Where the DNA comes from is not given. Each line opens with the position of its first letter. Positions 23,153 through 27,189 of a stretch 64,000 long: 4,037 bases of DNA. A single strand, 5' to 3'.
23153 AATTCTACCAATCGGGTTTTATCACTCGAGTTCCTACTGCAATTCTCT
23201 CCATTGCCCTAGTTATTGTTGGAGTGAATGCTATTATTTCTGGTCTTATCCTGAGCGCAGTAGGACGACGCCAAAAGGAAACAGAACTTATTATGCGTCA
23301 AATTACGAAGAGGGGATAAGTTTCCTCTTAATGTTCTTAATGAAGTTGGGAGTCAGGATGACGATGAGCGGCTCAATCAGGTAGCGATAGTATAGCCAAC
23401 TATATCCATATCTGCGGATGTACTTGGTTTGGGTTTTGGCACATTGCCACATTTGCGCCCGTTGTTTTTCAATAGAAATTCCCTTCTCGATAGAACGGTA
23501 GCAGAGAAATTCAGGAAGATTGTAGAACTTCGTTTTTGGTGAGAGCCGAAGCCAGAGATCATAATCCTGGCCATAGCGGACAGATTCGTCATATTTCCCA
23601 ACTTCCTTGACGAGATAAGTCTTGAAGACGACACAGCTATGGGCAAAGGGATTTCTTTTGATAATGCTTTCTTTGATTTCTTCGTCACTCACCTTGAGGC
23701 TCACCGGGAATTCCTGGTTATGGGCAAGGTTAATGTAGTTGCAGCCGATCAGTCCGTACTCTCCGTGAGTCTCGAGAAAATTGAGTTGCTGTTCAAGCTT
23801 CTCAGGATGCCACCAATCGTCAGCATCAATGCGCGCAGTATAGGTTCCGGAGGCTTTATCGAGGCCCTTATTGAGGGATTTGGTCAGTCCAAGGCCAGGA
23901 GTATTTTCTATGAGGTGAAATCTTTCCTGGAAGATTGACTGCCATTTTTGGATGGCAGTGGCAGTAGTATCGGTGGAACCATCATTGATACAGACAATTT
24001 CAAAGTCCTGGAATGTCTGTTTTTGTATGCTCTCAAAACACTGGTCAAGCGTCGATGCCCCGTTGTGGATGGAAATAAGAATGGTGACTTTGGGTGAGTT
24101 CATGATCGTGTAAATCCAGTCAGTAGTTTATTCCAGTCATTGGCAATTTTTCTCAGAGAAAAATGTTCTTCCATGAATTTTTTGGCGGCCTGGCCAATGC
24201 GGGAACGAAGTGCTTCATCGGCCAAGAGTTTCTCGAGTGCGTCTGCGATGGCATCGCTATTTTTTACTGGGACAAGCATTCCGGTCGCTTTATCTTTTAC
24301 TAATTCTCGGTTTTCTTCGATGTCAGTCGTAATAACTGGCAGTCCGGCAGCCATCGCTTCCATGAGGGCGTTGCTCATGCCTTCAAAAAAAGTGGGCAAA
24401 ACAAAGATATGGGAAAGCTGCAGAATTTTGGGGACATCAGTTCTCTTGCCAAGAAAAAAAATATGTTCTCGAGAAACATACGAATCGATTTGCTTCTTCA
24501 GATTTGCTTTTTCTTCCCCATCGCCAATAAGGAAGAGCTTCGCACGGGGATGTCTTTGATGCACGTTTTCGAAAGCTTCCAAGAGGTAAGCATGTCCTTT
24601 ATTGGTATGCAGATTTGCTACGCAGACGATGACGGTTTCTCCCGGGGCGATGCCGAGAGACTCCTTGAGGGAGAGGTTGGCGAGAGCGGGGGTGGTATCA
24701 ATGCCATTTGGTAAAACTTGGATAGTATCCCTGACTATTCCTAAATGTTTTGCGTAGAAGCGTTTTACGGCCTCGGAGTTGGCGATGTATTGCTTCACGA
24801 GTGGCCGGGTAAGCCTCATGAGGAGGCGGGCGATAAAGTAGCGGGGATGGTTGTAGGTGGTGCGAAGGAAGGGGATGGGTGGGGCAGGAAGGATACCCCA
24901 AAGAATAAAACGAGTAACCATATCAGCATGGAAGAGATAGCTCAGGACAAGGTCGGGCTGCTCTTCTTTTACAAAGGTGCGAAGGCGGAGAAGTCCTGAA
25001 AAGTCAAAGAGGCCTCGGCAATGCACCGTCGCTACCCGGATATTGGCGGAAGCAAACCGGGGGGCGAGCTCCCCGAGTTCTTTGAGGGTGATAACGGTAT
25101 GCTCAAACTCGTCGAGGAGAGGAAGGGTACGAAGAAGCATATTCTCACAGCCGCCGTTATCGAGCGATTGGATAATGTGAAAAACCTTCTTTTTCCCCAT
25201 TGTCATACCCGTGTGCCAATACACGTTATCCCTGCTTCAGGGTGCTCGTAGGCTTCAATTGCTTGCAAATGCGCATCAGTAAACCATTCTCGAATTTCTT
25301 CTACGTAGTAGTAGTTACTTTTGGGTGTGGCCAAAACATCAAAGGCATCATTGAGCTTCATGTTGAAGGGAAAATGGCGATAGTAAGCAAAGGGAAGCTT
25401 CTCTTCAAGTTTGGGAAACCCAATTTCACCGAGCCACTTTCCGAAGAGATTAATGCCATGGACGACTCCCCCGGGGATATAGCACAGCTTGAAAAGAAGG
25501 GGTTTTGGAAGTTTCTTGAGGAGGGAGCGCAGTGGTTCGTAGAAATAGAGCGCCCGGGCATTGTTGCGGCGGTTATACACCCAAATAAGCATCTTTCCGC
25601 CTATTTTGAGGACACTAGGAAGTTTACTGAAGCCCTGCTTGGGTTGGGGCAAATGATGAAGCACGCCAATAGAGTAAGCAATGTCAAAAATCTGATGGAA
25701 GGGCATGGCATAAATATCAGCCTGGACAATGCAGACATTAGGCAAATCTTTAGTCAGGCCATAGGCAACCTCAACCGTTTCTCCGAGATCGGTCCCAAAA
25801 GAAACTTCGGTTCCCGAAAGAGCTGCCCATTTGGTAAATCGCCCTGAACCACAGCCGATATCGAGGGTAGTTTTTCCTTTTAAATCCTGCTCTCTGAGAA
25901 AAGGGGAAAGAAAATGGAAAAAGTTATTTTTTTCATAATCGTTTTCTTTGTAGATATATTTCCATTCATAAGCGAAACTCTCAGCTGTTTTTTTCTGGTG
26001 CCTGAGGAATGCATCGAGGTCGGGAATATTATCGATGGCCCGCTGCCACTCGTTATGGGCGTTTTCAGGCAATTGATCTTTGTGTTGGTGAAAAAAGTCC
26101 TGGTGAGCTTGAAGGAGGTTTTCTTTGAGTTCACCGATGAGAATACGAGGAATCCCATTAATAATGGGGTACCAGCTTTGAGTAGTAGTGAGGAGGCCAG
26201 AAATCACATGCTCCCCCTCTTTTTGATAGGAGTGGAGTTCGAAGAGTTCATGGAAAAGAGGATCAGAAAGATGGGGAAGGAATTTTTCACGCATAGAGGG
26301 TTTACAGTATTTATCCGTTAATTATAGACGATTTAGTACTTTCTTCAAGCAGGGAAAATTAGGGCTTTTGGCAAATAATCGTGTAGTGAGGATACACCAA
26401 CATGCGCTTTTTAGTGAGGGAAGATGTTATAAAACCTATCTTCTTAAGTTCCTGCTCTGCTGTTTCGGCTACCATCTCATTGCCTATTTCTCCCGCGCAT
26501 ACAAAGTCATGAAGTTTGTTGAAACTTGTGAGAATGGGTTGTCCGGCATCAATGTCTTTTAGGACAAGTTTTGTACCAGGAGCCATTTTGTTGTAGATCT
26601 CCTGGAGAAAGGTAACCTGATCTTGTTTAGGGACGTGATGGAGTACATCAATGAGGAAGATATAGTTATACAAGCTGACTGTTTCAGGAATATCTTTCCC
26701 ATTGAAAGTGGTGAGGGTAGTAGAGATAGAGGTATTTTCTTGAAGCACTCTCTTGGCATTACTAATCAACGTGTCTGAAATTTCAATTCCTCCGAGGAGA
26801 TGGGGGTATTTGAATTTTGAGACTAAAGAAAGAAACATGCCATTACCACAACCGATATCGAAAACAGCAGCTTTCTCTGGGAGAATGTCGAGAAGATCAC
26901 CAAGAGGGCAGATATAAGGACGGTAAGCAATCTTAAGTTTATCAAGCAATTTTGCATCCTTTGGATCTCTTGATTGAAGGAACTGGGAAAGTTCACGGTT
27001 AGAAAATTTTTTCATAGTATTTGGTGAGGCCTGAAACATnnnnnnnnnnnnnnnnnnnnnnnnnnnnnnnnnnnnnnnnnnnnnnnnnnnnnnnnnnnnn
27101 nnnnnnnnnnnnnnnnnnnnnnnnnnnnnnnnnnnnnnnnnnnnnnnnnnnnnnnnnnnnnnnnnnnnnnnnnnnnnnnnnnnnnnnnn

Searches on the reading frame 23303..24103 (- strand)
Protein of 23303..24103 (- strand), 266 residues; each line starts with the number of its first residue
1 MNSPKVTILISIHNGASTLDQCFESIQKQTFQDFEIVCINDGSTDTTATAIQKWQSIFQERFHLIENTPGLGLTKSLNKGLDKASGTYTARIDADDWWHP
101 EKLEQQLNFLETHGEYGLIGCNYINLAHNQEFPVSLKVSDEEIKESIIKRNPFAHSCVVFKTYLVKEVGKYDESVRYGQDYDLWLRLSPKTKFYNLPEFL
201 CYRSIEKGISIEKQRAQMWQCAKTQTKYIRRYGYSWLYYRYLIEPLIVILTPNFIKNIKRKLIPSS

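Call 7: search_protein_families(library=pfam, proteins=[window:23303-24103:-], max_evalue=0.001)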
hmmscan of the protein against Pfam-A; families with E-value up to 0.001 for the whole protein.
window:23303-24103:- (266 aa): 4 families
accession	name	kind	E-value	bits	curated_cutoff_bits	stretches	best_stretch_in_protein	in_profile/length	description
PF00535.33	Glycos_transf_2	-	3.5e-31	108.8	23.3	1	7-138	1-131/168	Glycosyl transferase family 2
PF10111.15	Glyco_tranf_2_2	-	2.1e-14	54.1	27.3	1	22-210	15-223/276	Glycosyltransferase like family 2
PF13641.12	Glyco_tranf_2_3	-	1.4e-10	42.1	27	1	4-188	1-195/230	Glycosyltransferase like family 2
PF13632.12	Glyco_trans_2_3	-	7.6e-06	26.3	27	1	92-249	5-173/198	Glycosyl transferase family group 2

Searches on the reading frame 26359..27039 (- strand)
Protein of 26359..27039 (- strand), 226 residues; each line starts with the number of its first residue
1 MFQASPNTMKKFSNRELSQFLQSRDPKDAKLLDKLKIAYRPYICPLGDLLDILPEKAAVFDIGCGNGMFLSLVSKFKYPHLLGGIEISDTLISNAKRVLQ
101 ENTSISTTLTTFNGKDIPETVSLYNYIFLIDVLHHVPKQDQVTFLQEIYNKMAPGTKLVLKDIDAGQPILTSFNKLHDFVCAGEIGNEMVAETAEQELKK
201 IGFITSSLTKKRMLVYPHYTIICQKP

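Call 3: search_protein_families(library=pfam, proteins=[window:26359-27039:-], max_evalue=0.01)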
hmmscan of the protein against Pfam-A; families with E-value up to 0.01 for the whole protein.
window:26359-27039:- (226 aa): 9 families
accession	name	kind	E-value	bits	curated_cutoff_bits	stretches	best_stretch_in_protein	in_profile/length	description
PF13489.12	Methyltransf_23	-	3.8e-15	56.4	27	1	49-203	16-159/164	Methyltransferase domain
PF13847.12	Methyltransf_31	-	1.2e-10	41.7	27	1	56-174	4-123/145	Methyltransferase domain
PF08242.18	Methyltransf_12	-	4.9e-10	40.5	30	1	61-157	2-97/98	Methyltransferase domain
PF13649.12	Methyltransf_25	-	6.2e-10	40.1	27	1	59-155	1-96/97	Methyltransferase domain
PF08241.18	Methyltransf_11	-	4.5e-09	37.3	21.2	1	61-159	2-94/95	Methyltransferase domain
PF02353.26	CMAS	-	9e-05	22.4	27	1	58-174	65-178/273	Mycolic acid cyclopropane synthetase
PF00891.24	Methyltransf_2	-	0.0002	21.2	22.3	1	58-161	65-165/210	O-methyltransferase domain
PF05175.20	MTS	-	0.0008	19.5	23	1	49-108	23-84/170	Methyltransferase small domain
PF01135.25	PCMT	-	0.0042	17.3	20.3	1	48-139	67-158/210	Protein-L-isoaspartate(D-aspartate) O-methyltransferase (PCMT)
